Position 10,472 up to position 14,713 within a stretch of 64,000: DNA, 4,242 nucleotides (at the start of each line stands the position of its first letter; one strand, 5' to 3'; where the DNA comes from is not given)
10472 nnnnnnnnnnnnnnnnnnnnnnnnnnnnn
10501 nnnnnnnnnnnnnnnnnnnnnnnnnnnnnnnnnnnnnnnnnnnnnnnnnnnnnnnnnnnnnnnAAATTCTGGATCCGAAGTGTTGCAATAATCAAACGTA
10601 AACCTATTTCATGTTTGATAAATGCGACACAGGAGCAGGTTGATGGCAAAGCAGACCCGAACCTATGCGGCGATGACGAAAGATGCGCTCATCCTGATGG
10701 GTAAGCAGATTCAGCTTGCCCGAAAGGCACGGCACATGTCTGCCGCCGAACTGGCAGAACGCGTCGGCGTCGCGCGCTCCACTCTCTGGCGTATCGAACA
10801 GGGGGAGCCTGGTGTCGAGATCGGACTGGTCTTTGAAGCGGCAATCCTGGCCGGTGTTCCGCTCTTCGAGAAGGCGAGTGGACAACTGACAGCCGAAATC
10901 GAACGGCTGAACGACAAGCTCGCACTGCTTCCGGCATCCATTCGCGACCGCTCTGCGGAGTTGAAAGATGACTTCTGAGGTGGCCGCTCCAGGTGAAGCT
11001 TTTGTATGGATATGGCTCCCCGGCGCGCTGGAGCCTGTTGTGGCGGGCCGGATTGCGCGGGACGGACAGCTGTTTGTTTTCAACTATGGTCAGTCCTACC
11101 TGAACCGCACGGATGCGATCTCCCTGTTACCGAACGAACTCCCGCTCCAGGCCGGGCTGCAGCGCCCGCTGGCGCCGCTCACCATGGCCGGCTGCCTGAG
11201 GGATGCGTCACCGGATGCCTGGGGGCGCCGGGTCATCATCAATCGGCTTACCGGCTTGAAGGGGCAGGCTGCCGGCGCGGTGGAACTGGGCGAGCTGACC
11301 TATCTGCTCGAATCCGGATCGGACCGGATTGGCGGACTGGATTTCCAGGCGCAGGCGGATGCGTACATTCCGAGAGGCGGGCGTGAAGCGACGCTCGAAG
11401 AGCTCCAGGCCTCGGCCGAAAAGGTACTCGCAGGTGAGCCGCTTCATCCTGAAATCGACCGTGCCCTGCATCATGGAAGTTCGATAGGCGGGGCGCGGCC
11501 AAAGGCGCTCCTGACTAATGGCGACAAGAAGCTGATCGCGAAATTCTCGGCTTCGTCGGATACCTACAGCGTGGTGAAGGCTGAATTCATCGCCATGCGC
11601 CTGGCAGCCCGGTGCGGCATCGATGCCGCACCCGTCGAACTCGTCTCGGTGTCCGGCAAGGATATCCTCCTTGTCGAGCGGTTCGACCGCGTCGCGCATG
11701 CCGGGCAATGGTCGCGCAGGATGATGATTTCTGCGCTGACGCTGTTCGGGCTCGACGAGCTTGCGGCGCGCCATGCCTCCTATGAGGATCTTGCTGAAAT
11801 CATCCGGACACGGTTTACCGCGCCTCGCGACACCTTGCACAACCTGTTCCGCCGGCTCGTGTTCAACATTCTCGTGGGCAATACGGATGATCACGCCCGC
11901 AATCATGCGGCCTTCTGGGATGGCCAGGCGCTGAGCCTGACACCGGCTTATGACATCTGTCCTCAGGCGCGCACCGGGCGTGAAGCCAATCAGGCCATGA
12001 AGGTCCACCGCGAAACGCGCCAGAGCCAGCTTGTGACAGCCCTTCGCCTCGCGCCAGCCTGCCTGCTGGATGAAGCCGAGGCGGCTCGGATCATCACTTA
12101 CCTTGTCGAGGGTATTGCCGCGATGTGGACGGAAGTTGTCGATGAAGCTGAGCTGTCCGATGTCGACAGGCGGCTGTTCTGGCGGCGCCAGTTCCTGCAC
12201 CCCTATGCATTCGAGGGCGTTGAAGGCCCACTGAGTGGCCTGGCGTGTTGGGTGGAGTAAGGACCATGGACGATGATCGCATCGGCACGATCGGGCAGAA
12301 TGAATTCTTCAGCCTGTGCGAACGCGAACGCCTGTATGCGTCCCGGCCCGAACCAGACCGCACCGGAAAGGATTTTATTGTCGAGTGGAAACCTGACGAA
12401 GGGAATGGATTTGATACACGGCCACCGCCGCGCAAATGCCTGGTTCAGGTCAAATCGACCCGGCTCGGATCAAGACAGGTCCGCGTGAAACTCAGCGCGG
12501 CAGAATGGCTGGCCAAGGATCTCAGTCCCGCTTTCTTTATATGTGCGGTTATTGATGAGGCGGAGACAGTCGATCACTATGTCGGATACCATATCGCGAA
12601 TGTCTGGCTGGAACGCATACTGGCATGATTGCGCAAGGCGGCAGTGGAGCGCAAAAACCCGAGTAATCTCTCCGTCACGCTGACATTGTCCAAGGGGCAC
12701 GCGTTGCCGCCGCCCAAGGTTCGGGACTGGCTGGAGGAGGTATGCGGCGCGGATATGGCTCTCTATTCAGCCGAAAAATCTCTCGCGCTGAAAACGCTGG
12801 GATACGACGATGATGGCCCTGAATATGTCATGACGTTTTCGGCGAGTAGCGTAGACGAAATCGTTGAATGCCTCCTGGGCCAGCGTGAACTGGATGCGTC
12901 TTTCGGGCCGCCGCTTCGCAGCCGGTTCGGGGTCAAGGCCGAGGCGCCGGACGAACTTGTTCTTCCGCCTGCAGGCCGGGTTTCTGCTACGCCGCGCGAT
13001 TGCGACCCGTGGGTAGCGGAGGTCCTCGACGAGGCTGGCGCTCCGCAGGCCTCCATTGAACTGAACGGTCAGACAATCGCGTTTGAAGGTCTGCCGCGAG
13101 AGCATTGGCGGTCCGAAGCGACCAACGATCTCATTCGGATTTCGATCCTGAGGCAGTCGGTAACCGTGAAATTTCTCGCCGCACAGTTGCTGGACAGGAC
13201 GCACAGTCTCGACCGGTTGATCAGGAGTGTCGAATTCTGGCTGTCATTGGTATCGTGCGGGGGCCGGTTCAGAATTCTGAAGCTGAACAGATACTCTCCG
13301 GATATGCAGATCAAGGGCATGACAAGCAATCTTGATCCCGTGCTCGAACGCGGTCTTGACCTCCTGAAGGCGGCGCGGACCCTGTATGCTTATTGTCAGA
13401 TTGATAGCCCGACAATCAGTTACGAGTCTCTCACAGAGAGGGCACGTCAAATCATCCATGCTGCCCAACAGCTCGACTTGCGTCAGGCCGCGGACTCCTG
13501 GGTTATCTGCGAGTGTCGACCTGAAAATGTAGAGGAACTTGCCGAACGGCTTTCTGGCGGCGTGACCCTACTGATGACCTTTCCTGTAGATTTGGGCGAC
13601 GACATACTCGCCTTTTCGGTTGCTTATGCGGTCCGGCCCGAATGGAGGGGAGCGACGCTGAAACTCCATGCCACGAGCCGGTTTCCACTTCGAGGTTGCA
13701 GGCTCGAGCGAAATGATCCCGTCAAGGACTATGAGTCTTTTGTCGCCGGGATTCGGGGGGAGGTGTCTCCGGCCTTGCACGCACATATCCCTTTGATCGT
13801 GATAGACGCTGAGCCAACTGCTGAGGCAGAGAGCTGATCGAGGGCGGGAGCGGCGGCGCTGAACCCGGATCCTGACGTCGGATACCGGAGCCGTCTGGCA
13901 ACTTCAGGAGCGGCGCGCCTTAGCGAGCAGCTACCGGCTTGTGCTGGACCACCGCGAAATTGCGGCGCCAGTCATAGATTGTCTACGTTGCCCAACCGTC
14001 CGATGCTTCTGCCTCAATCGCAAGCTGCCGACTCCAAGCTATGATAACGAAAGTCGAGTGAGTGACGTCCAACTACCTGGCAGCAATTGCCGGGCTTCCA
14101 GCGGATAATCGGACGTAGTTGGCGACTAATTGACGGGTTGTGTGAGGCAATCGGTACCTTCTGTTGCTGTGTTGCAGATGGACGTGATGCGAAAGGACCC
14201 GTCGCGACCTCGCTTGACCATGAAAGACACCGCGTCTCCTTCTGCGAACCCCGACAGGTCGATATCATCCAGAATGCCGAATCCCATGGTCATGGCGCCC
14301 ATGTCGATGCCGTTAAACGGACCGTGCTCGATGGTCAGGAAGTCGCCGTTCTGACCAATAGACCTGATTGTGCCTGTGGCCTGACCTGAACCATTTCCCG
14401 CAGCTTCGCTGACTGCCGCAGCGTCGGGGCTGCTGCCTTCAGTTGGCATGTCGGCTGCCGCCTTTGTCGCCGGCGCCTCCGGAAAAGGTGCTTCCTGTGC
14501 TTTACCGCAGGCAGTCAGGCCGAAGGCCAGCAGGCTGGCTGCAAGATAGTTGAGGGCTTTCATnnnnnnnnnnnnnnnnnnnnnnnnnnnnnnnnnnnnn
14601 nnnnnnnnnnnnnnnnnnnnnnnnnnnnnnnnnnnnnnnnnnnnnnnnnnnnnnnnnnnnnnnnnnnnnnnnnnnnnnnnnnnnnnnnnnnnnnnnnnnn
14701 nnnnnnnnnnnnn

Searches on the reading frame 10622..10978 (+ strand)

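Call 17: search_protein_families(library=ncbifam, proteins=[window:10622-10978:+], max_evalue=0.01)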
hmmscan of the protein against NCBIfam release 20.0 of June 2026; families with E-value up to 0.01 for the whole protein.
window:10622-10978:+ (118 aa): 9 families
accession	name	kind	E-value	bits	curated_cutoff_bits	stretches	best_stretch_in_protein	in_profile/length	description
TIGR03070.1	couple_hipB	subfamily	2.8e-07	30.4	71.65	1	26-78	3-55/58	type II toxin-antitoxin system Y4mF family antitoxin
NF006015.0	PRK08154.1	subfamily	3.1e-05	23.3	204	1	9-83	14-88/314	anaerobic benzoate catabolism transcriptional regulator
TIGR00270.2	TIGR00270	equivalog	0.00014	21.7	110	1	26-62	76-112/159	multiprotein bridging factor aMBF1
NF003162.0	PRK04140.1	equivalog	0.0005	19.2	263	1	27-71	128-178/317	transcriptional regulator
TIGR03830.1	CxxCG_CxxCG_HTH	subfamily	0.00079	19.2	61.8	1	7-62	47-102/127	type II TA system antitoxin MqsA family protein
TIGR02612.1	mob_myst_A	hypoth_equivalog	0.0026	17.7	122.6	1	30-62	30-62/150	mobile mystery protein A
NF046032.1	TransRegSlrRBacil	equivalog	0.0043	17.1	250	1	26-61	2-37/149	HTH-type transcriptional regulator SlrR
NF041575.1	antitoxPezA_Strep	equivalog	0.0045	17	290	1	26-69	2-45/158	type II toxin-antitoxin system antitoxin PezA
NF047948.1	male_kill_WMK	equivalog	0.0064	16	300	1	25-74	162-211/300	WO male-killing family protein Wmk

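Call 18: search_protein_families(library=padloc, proteins=[window:10622-10978:+], max_evalue=0.01)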
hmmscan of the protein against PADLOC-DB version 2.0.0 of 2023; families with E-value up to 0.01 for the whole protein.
window:10622-10978:+ (118 aa): 11 families
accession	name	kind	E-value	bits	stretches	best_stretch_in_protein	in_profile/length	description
PDLC02926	HTH_VI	-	3.1e-07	28.5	1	26-70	2-46/92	-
PDLC03946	RmrA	-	2.1e-05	21.5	1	27-63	4-40/357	-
PDLC03949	RmrA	-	4.6e-05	20.5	1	27-62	4-39/363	-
PDLC03952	RmrA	-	4.7e-05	20.4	1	18-63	15-60/395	-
PDLC03947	RmrA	-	0.00025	18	1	24-62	10-48/383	-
PDLC04133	mad1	-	0.00064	18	1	35-59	2-26/60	mads_1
PDLC04142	capH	-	0.0018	17.3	1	26-63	7-43/103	capH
PDLC03955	RmrA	-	0.0018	15.6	1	16-80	11-75/371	-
PDLC03943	RmrA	-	0.0041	14.2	1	26-72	3-49/370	-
PDLC03665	Control_protein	-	0.0071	14.6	0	18-67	1-51/77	control protein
PDLC01766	Cas3c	-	0.0097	12.1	0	18-61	4-44/1009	-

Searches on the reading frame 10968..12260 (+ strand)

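Call 14: search_protein_families(library=pfam, proteins=[window:10968-12260:+], max_evalue=0.01)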
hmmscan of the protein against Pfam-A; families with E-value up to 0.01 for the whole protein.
window:10968-12260:+ (430 aa): 1 family
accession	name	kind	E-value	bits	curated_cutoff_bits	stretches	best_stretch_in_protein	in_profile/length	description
PF07804.18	HipA_C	-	3.9e-52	177.4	30.5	1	171-387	1-213/213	HipA-like C-terminal domain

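Call 17: search_protein_families(library=ncbifam, proteins=[window:10968-12260:+], max_evalue=0.01)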
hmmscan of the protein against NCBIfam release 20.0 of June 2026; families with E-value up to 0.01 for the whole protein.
window:10968-12260:+ (430 aa): 1 family
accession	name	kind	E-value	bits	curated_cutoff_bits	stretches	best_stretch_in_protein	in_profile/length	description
NF007297.0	PRK09775.1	equivalog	6.8e-18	64.6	401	1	167-375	200-420/446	type II toxin-antitoxin system HipA family toxin YjjJ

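Call 18: search_protein_families(library=padloc, proteins=[window:10968-12260:+], max_evalue=0.01)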
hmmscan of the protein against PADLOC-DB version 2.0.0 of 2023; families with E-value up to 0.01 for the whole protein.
window:10968-12260:+ (430 aa): 6 families
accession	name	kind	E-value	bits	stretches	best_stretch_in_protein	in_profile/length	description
PDLC04340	PDC-M03A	-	4.3e-09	34.3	1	172-331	16-168/280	-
PDLC04339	PDC-M03A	-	4.5e-07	27.5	1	175-329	19-173/293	-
PDLC04345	PDC-M03A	-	8e-05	20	1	189-344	35-201/302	-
PDLC04342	PDC-M03A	-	0.0001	20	1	204-329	55-189/299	-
PDLC04344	PDC-M03A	-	0.00011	19.7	1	289-331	146-189/305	-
PDLC04343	PDC-M03A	-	0.0021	15.1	1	184-329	103-254/370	-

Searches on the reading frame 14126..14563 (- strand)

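Call 17: search_protein_families(library=ncbifam, proteins=[window:14126-14563:-], max_evalue=0.01)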
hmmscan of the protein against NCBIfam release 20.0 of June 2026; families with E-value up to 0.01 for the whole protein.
window:14126-14563:- (145 aa): 1 family
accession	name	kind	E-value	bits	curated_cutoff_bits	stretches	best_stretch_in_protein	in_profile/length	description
NF007348.0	PRK09838.1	subfamily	2.6e-07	30.7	143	1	49-115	32-98/115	cation efflux system protein CusF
